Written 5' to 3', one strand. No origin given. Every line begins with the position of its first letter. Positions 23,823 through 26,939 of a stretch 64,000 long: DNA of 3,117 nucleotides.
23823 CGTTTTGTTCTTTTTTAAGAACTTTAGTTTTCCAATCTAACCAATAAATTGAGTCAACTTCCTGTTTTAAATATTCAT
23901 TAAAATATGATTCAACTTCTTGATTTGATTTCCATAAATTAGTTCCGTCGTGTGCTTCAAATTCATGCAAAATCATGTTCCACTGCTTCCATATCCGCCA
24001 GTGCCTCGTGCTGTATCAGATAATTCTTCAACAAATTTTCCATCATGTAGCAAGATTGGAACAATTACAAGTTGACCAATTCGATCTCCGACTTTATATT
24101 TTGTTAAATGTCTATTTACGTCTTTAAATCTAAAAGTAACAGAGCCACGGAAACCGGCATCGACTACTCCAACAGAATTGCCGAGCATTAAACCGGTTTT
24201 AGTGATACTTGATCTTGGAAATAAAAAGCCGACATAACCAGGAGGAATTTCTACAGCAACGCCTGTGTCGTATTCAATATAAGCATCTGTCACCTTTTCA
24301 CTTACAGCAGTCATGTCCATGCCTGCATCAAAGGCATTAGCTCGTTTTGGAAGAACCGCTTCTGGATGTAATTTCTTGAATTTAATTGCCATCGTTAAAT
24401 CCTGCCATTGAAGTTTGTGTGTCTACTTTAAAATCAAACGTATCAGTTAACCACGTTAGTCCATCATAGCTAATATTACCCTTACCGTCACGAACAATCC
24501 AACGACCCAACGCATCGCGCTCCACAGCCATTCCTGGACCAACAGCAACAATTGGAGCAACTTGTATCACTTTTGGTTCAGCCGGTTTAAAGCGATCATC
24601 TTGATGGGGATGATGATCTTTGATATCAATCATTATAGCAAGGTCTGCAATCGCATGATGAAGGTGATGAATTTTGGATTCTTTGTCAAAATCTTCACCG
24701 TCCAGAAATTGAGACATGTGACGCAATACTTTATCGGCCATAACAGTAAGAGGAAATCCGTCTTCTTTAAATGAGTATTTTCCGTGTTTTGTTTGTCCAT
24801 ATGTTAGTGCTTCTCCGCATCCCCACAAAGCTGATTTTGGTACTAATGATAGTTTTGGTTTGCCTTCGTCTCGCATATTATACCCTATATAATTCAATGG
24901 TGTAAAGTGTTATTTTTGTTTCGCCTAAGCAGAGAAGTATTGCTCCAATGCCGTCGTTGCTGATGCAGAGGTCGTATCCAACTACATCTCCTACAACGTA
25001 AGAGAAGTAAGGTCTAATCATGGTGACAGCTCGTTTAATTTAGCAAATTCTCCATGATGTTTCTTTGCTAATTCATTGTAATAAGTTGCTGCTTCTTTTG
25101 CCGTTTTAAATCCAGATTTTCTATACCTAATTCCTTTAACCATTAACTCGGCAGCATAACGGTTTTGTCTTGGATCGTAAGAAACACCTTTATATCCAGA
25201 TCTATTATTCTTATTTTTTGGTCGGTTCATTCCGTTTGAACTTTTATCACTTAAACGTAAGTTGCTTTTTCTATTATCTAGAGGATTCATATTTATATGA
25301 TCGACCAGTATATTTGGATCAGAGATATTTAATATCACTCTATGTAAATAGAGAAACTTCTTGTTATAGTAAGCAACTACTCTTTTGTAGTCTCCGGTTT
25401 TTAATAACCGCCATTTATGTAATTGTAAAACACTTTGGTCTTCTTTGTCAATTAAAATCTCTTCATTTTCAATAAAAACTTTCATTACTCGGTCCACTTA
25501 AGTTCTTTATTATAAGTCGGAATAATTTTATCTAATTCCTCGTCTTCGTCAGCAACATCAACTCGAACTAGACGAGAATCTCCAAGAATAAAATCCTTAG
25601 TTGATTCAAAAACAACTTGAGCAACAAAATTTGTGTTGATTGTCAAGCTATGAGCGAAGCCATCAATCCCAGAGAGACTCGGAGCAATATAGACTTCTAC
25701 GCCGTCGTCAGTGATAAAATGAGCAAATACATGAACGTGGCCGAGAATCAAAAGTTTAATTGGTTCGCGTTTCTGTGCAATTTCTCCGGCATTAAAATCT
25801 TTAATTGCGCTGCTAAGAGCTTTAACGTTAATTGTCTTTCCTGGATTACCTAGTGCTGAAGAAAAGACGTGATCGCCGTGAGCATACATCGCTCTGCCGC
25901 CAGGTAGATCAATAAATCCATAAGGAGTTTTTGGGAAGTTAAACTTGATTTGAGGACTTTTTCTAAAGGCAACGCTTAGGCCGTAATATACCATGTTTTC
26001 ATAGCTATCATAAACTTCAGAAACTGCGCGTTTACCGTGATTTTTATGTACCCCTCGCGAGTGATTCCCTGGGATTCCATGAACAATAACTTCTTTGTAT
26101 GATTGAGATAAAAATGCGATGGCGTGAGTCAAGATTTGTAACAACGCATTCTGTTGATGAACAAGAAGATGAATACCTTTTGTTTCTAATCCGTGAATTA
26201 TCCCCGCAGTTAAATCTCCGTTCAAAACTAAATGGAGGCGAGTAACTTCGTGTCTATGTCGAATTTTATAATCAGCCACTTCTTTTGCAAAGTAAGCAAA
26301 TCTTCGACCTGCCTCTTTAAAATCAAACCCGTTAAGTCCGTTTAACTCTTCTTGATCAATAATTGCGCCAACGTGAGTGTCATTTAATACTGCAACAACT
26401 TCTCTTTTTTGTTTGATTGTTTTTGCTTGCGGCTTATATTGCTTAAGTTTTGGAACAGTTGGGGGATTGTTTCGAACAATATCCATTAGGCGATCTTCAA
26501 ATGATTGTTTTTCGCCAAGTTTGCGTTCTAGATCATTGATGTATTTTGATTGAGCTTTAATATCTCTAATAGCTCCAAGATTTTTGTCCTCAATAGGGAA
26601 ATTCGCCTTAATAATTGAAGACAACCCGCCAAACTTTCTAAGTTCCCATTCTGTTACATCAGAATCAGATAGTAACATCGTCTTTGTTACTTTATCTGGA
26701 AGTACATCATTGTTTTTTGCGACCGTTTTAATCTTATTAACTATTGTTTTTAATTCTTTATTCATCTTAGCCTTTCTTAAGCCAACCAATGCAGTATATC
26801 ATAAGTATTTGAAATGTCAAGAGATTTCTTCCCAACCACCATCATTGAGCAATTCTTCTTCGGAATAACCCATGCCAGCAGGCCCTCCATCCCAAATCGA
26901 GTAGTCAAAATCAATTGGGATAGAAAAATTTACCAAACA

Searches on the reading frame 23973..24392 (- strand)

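Call 74: search_protein_families(library=phrogs, proteins=[window:23973-24392:-], max_evalue=0.0001)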
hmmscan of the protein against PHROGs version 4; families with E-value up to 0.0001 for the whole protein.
window:23973-24392:- (139 aa): 2 families
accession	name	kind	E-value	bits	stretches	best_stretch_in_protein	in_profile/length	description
phrog_135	-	DNA, RNA and nucleotide metabolism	6.1e-44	152.3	1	3-139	147-291/463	dUTPase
phrog_1663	-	DNA, RNA and nucleotide metabolism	1.1e-09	38.8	1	47-111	128-192/303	dCTP deaminase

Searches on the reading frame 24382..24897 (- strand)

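Call 74: search_protein_families(library=phrogs, proteins=[window:24382-24897:-], max_evalue=0.0001)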
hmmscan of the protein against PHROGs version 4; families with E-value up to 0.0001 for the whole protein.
window:24382-24897:- (171 aa): 8 families
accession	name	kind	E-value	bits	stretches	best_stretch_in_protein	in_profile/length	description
phrog_2252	-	lysis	2.2e-25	90.9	1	10-108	109-206/285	endolysin; inhibits RNA polymerase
phrog_801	-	DNA, RNA and nucleotide metabolism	2.4e-20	74.6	1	9-110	103-204/476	dATP / dGTP pyrophosphohydrolase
phrog_37590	-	unknown function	1.1e-09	38.8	1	10-106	49-156/341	-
phrog_19680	-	unknown function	2.4e-09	38.6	1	9-91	93-178/188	-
phrog_11257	-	unknown function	1.5e-08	35.9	1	14-105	21-111/200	-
phrog_5033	-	lysis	6.8e-06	27.1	1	9-88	81-164/178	endolysin; inhibits RNA polymerase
phrog_18716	-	unknown function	2.2e-05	25.6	1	10-102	20-106/114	-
phrog_5332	-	unknown function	2.2e-05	25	1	16-105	125-213/215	-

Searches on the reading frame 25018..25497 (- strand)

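Call 8: search_protein_families(library=pfam, proteins=[window:25018-25497:-], max_evalue=0.01)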
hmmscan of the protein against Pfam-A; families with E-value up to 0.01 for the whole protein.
window:25018-25497:- (159 aa): 3 families
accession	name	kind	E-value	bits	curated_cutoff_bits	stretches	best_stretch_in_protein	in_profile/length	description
PF13392.12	HNH_3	-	6.5e-06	26.1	24.8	1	62-90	18-46/46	HNH endonuclease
PF00847.26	AP2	-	6.7e-06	26.7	33.3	1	100-140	1-47/54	AP2 domain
PF14657.12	Arm-DNA-bind_4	-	0.0061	16.6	22.3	0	123-146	18-41/47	Arm DNA-binding domain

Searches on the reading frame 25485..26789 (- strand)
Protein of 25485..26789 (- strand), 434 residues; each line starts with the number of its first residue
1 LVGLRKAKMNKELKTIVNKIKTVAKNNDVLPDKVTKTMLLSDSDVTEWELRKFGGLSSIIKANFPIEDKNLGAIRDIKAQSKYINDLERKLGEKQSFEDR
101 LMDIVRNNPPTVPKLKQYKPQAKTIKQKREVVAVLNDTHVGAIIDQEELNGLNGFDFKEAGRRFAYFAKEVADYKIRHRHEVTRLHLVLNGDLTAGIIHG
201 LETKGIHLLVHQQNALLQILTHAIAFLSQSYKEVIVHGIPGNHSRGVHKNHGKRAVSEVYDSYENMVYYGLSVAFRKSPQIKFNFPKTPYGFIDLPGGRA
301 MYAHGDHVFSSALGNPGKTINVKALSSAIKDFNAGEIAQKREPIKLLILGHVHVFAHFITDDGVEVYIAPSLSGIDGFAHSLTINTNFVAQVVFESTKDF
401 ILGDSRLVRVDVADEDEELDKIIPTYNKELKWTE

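Call 8: search_protein_families(library=pfam, proteins=[window:25485-26789:-], max_evalue=0.01)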
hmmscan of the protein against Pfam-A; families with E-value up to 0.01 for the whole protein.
window:25485-26789:- (434 aa): 1 family
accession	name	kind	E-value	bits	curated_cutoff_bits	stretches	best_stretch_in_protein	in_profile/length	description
PF00149.33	Metallophos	-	0.0012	19.8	21.5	1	132-354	3-190/191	Calcineurin-like phosphoesterase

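Call 12: search_protein_families(library=phrogs, proteins=[window:25485-26789:-], max_evalue=0.001)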
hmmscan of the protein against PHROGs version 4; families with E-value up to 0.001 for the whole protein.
window:25485-26789:- (434 aa): 2 families
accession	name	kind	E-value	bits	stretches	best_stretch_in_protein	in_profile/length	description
phrog_284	-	DNA, RNA and nucleotide metabolism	7.3e-29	101.9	1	73-393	74-377/398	exonuclease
phrog_704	-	DNA, RNA and nucleotide metabolism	0.00029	21.1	1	110-246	117-254/390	DNA repair exonuclease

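Call 20: search_protein_families(library=ncbifam, proteins=[window:25485-26789:-], max_evalue=0.01)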
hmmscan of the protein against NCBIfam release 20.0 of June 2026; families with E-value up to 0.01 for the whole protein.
window:25485-26789:- (434 aa): 0 families

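Call 59: search_solved_structures(query=window:25485-26789:-, max_evalue=0.1)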
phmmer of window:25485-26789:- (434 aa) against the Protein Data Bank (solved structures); distinct sequences matched with E-value up to 0.1: 0.
